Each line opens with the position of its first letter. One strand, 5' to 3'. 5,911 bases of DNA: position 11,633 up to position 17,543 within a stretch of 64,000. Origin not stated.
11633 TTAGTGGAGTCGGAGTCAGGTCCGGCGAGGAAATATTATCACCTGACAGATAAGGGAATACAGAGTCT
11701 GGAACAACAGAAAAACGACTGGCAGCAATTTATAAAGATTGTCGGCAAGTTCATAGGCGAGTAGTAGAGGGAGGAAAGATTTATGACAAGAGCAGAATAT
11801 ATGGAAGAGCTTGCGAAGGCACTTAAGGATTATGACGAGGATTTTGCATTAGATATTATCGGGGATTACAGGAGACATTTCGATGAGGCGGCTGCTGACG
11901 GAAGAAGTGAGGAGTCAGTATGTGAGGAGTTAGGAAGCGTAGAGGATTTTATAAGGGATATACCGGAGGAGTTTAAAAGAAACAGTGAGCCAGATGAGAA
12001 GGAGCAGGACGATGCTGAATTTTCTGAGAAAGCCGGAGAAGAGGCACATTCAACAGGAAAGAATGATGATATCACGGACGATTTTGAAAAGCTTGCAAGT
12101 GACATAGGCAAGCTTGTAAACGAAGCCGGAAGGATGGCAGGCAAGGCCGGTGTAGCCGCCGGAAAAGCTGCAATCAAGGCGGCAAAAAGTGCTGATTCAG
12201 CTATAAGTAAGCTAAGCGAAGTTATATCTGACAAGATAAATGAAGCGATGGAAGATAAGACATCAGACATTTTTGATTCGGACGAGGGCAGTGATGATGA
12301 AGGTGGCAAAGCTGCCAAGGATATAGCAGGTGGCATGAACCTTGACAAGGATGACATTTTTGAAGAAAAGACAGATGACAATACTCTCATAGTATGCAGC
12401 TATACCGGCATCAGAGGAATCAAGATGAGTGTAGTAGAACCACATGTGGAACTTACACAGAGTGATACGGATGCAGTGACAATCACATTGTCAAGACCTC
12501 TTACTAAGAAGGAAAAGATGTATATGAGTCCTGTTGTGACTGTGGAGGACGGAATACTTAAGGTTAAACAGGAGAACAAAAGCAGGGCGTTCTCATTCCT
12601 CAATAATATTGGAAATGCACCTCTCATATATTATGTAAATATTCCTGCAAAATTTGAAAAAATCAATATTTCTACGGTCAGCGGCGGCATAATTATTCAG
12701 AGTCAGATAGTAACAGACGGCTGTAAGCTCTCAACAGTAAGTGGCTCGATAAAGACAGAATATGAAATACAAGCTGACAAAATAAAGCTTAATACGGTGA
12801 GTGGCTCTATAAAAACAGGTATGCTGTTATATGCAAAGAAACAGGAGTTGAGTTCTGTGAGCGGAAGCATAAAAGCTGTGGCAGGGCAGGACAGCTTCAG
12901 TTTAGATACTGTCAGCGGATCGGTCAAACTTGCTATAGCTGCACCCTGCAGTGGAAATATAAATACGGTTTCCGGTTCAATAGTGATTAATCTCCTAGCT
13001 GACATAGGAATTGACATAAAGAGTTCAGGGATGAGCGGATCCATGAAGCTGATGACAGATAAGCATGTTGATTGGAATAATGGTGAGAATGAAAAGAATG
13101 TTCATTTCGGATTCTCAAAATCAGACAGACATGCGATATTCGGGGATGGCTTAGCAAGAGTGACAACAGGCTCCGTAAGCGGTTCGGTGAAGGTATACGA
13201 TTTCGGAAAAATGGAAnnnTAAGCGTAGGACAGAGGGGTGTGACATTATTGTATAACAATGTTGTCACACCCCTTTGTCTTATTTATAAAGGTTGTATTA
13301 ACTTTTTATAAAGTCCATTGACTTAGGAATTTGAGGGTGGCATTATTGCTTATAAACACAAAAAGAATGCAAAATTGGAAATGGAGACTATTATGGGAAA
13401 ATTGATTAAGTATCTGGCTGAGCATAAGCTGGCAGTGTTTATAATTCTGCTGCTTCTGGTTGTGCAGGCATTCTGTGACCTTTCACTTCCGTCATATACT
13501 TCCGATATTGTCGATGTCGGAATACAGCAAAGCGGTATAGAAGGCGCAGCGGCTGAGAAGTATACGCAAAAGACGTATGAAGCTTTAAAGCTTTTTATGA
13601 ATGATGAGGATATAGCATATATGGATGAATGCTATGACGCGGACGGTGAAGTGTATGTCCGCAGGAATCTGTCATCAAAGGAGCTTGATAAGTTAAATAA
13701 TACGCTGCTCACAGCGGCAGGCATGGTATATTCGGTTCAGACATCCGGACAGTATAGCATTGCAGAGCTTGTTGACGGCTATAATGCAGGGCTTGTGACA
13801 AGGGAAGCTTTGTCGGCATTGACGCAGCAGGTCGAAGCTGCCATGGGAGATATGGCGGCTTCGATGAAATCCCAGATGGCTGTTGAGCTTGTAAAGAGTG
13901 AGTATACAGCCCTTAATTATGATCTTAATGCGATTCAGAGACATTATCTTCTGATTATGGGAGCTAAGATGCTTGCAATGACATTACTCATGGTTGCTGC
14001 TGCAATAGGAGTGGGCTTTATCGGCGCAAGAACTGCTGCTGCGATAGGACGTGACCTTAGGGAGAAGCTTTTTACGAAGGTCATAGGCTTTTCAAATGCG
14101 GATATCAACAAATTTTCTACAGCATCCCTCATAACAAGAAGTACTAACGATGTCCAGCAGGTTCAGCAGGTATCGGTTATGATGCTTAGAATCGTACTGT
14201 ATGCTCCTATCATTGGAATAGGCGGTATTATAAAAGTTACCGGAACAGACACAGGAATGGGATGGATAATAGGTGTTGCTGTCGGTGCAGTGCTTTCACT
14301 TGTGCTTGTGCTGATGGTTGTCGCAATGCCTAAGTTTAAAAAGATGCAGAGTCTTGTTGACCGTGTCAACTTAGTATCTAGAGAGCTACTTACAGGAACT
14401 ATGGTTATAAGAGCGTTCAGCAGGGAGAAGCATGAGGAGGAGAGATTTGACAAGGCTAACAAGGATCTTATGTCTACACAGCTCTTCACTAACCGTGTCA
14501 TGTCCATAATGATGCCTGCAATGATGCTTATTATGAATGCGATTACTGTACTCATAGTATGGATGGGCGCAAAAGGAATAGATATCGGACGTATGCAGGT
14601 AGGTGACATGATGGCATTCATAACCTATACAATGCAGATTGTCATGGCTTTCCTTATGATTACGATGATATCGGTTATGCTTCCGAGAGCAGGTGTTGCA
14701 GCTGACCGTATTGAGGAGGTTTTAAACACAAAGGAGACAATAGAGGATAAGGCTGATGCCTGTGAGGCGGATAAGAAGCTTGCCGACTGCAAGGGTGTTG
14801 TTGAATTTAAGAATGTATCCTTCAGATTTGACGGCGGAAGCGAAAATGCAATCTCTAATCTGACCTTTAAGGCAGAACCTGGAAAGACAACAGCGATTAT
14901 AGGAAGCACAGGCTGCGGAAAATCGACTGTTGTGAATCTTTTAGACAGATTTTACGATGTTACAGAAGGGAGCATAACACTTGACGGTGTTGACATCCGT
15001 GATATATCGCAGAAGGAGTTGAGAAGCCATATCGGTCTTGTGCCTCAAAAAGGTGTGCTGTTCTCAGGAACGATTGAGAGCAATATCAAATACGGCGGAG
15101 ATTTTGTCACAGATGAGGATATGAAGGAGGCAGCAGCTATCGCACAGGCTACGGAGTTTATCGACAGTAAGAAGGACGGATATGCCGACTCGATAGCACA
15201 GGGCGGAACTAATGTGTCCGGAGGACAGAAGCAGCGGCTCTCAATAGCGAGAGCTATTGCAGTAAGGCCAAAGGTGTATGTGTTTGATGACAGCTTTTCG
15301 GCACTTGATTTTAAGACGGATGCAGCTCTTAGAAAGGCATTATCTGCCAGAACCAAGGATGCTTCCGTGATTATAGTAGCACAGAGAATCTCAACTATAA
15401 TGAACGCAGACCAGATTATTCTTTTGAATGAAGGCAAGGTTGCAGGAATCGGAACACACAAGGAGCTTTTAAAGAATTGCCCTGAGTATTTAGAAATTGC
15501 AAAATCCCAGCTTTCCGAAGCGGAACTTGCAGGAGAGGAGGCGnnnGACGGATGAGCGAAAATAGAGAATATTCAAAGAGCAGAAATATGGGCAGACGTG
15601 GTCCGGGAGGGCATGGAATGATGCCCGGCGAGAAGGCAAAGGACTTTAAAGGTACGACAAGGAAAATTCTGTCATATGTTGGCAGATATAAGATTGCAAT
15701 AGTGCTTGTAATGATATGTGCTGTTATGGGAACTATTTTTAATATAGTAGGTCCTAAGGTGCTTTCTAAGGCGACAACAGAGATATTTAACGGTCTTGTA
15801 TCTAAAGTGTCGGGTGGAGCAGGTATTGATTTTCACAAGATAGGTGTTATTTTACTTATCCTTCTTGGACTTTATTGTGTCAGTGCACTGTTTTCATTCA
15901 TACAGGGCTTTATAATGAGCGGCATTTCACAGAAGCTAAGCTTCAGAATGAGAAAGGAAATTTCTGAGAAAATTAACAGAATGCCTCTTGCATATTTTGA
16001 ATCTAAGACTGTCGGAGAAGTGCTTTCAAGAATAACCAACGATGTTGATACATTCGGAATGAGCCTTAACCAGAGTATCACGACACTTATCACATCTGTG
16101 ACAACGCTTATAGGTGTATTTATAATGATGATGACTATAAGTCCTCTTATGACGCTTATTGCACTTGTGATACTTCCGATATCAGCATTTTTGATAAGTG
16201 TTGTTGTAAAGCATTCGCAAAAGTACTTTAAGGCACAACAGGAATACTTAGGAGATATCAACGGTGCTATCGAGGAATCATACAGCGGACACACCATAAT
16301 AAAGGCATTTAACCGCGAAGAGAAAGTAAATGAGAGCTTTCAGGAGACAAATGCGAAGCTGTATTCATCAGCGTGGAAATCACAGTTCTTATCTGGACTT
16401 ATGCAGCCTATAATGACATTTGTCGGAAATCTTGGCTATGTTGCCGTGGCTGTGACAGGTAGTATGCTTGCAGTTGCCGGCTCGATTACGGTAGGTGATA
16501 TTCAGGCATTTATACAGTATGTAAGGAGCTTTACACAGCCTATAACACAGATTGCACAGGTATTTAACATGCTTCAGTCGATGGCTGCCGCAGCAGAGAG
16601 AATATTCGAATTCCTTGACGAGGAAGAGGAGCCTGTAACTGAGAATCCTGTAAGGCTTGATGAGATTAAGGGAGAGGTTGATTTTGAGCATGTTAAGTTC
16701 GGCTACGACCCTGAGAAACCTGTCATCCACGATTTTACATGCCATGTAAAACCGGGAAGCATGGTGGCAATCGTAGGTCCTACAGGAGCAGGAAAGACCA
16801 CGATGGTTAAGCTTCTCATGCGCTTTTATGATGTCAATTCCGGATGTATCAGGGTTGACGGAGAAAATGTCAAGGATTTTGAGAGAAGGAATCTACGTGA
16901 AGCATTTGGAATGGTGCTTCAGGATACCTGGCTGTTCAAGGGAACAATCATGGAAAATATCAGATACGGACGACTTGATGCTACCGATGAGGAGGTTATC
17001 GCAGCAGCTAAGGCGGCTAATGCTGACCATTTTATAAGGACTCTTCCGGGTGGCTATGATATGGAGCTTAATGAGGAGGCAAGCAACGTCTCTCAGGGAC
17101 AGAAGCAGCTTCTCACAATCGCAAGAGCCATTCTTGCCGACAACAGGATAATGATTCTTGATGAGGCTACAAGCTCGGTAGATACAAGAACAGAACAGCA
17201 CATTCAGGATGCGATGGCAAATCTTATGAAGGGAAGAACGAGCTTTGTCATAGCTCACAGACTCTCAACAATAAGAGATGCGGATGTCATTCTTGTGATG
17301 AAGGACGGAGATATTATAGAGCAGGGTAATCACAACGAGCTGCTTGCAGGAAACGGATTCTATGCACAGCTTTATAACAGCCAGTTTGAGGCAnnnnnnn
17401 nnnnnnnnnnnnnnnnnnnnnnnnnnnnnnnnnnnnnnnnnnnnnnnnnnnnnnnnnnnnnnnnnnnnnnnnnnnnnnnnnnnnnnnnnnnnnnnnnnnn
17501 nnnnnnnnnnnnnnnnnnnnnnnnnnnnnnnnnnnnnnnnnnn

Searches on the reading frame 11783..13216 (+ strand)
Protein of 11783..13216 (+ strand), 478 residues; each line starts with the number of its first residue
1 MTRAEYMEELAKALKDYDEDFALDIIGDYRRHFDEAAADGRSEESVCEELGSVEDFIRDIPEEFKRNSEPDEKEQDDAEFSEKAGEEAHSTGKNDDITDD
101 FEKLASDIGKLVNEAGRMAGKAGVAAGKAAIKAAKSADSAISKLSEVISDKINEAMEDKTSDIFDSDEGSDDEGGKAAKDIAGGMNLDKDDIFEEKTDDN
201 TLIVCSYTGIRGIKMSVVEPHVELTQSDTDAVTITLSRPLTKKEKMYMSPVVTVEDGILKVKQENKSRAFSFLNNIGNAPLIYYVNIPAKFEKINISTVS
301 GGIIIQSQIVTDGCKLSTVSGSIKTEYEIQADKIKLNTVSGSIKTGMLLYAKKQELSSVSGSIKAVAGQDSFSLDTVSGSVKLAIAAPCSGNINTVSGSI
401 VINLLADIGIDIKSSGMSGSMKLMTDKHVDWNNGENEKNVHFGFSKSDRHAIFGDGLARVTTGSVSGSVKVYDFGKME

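Call 17: search_protein_families(library=pfam, proteins=[window:11783-13216:+], max_evalue=0.001)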
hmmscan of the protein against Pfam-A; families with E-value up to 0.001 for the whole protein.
window:11783-13216:+ (478 aa): 1 family
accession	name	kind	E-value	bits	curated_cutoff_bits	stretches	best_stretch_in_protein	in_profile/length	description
PF22564.2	HAAS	-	1.3e-09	38.7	27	1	5-56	1-52/55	HAAS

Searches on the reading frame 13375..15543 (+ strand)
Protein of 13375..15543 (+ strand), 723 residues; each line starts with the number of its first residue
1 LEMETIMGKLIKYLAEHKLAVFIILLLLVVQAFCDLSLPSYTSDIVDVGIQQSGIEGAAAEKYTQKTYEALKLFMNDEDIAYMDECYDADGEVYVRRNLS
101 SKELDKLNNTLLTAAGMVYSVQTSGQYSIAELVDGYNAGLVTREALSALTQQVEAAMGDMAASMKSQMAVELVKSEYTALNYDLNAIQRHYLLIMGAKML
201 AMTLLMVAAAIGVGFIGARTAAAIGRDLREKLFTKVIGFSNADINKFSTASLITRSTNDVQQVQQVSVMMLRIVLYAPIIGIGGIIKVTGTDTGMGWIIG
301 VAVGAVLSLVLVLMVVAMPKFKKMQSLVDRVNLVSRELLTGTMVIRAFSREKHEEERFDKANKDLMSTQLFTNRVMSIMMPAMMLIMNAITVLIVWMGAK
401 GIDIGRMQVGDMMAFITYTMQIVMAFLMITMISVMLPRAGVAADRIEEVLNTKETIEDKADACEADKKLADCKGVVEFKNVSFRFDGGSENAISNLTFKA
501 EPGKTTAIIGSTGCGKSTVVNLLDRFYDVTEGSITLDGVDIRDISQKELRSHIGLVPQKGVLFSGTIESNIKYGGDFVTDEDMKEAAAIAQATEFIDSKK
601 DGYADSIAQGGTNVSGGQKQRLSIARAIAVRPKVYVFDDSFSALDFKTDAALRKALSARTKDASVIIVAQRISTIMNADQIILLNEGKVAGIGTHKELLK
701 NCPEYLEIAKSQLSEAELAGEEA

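Call 17: search_protein_families(library=pfam, proteins=[window:13375-15543:+], max_evalue=0.001)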
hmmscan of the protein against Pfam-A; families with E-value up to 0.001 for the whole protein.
window:13375-15543:+ (723 aa): 4 families
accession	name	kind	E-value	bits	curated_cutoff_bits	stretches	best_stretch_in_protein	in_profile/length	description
PF00664.28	ABC_membrane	-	1.2e-29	104.3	28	1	190-426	38-274/274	ABC transporter transmembrane region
PF00005.33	ABC_tran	-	5.9e-29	101.9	25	1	494-641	2-136/137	ABC transporter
PF02463.25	SMC_N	-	5.2e-07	29.8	40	1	613-683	136-210/220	RecF/RecN/SMC N terminal domain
PF03193.22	RsgA_GTPase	-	0.00023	21.4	30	1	459-528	62-131/174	RsgA GTPase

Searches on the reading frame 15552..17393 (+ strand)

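Call 17: search_protein_families(library=pfam, proteins=[window:15552-17393:+], max_evalue=0.001)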
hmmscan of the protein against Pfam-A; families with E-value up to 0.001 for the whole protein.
window:15552-17393:+ (614 aa): 7 families
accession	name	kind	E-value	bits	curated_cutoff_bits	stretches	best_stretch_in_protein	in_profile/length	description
PF00664.28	ABC_membrane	-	3.4e-59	201.2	28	1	51-330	2-273/274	ABC transporter transmembrane region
PF00005.33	ABC_tran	-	2.1e-28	100.1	25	1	393-541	2-137/137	ABC transporter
PF13401.12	AAA_22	-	5.3e-06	27.2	27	1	403-540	6-94/130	AAA domain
PF00004.35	AAA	-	5.7e-05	24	21.2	0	406-564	2-97/131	ATPase family associated with various cellular activities (AAA)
PF13604.12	AAA_30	-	0.00016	21.9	27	0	402-429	18-45/191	AAA domain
PF02463.25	SMC_N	-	0.00043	20.2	40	0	481-583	135-211/220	RecF/RecN/SMC N terminal domain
PF13304.12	AAA_21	-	0.0007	20.2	27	0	505-564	230-292/304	AAA domain, putative AbiEii toxin, Type IV TA system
